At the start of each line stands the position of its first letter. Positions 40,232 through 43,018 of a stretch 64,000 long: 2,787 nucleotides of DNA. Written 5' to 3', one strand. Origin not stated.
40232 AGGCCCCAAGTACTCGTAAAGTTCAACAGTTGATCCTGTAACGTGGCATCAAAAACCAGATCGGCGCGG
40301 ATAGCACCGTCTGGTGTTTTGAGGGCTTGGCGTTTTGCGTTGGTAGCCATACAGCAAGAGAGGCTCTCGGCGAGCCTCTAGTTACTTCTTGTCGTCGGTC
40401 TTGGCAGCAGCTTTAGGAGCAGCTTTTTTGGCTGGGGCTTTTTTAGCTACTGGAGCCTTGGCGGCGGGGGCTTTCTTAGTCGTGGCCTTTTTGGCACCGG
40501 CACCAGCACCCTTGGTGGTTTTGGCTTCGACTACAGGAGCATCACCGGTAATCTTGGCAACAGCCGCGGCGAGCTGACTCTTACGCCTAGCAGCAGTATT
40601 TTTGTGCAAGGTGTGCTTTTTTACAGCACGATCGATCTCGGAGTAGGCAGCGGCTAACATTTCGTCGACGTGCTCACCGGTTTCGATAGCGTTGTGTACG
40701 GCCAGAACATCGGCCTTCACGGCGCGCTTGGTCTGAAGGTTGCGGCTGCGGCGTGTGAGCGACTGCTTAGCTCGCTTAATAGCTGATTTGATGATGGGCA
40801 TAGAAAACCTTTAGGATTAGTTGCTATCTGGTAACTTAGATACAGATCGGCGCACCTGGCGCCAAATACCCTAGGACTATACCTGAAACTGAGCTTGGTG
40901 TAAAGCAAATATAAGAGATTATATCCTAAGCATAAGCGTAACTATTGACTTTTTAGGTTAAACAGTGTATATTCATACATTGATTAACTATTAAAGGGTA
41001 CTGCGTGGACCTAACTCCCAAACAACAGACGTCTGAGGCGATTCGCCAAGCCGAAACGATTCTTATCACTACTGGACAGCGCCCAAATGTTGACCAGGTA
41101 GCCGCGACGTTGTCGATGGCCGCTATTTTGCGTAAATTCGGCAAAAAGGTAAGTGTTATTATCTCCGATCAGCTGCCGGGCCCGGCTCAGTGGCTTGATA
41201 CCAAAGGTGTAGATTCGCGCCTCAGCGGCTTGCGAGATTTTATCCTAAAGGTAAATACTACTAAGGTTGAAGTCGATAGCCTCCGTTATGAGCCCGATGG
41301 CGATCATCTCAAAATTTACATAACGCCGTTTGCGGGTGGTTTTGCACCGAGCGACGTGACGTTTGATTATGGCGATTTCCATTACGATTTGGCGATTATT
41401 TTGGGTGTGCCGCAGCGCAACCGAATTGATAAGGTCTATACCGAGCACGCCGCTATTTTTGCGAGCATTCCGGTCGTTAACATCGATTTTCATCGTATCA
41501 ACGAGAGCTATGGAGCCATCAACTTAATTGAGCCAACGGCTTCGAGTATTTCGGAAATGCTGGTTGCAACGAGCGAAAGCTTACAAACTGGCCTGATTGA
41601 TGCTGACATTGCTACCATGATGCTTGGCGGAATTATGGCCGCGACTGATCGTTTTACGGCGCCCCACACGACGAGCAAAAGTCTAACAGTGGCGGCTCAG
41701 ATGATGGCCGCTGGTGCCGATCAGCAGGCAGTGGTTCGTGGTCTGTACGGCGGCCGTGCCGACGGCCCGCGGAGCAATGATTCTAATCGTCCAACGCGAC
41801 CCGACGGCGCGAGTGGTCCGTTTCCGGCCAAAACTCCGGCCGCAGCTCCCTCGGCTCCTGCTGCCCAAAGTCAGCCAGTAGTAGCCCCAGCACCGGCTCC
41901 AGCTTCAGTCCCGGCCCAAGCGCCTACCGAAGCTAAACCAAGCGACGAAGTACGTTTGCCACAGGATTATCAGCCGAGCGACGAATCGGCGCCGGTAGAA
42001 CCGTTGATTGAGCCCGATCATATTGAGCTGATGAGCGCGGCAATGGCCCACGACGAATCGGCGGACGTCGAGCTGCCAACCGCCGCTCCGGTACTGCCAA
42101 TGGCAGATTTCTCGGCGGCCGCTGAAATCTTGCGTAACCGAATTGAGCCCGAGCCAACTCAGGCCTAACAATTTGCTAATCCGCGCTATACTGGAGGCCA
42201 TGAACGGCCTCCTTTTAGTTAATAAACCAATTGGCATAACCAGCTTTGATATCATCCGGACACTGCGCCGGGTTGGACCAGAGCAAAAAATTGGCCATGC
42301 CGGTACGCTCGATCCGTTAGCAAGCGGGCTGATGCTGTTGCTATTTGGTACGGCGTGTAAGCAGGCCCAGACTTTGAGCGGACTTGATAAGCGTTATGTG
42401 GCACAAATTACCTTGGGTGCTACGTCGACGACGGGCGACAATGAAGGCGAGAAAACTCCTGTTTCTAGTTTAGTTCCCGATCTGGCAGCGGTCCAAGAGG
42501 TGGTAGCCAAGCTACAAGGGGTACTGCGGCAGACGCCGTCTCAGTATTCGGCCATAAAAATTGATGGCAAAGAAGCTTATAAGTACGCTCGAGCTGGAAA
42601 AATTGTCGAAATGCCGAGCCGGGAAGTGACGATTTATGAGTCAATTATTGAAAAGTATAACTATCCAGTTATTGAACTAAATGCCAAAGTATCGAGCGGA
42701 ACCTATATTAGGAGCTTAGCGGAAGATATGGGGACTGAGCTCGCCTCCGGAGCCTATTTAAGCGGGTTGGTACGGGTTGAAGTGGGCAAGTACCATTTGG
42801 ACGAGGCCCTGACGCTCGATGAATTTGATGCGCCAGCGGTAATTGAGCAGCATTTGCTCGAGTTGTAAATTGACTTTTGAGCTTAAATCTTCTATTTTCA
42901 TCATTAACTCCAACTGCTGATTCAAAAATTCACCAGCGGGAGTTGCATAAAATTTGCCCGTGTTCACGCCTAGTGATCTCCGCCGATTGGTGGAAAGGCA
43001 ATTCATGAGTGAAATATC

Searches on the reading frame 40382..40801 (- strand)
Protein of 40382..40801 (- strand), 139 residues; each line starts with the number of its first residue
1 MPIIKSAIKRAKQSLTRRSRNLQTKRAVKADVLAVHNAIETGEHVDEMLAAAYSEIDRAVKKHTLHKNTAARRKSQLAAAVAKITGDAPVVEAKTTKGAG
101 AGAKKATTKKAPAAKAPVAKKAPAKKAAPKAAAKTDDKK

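Call 14: search_protein_families(library=ncbifam, proteins=[window:40382-40801:-], max_evalue=1)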
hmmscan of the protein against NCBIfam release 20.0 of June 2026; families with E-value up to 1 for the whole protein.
window:40382-40801:- (139 aa): 2 families
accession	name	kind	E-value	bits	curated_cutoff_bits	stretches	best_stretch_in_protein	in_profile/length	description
TIGR00029.2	S20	equivalog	8.6e-19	68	33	1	1-81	1-83/84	30S ribosomal protein S20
NF008916.0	PRK12278.1-4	equivalog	0.26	11.1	193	1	35-135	54-160/223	50S ribosomal protein L21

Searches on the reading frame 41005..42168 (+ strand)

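Call 14: search_protein_families(library=ncbifam, proteins=[window:41005-42168:+], max_evalue=1)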
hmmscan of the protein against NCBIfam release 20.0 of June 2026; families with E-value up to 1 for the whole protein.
window:41005-42168:+ (387 aa): 6 families
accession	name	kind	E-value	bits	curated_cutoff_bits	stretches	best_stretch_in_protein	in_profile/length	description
NF011110.0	PRK14538.1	equivalog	8.2e-06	24.2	707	1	157-243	472-560/838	putative bifunctional signaling protein/50S ribosomal protein L9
NF053633.1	OlncasPapPhNrnA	equivalog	4.2e-05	22.6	350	1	128-247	80-197/317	bifunctional oligoribonuclease/PAP phosphatase NrnA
NF003877.0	PRK05427.1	equivalog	0.0076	15.7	283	1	160-236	94-172/308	manganese-dependent inorganic pyrophosphatase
NF011449.0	PRK14869.2-5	equivalog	0.16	10.9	411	1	160-234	233-308/451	putative manganese-dependent inorganic diphosphatase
NF041569.1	A-tRNAntase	equivalog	0.23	9.6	1440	1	194-243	129-179/880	A-adding tRNA nucleotidyltransferase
NF005846.3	PRK07764.1-6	equivalog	0.37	9.8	625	1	183-365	368-540/628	DNA polymerase III subunit gamma and tau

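Call 73: search_protein_families(library=pfam, proteins=[window:41005-42168:+], max_evalue=0.01)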
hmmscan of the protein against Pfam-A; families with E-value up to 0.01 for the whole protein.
window:41005-42168:+ (387 aa): 1 family
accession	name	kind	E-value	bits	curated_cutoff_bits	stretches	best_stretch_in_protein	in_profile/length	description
PF01368.27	DHH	-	2.7e-10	41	28.1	1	18-210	1-125/125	DHH family, N-terminal domain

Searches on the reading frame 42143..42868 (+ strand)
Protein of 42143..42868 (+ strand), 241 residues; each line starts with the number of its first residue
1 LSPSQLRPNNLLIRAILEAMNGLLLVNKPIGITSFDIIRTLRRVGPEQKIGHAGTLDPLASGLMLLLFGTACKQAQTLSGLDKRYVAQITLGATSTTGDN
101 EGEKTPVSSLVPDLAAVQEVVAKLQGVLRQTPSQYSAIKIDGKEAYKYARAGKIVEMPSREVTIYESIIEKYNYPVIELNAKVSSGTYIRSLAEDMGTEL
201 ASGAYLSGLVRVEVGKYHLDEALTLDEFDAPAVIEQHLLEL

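Call 73: search_protein_families(library=pfam, proteins=[window:42143-42868:+], max_evalue=0.01)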
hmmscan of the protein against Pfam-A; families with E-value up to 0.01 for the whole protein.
window:42143-42868:+ (241 aa): 2 families
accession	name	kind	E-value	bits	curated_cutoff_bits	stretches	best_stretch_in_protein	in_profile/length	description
PF01509.24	TruB_N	-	4e-44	151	27.3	1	45-189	4-149/149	TruB family pseudouridylate synthase (N terminal domain)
PF16198.10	TruB_C_2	-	5.2e-06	26.9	29.3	1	190-230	1-41/66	tRNA pseudouridylate synthase B C-terminal domain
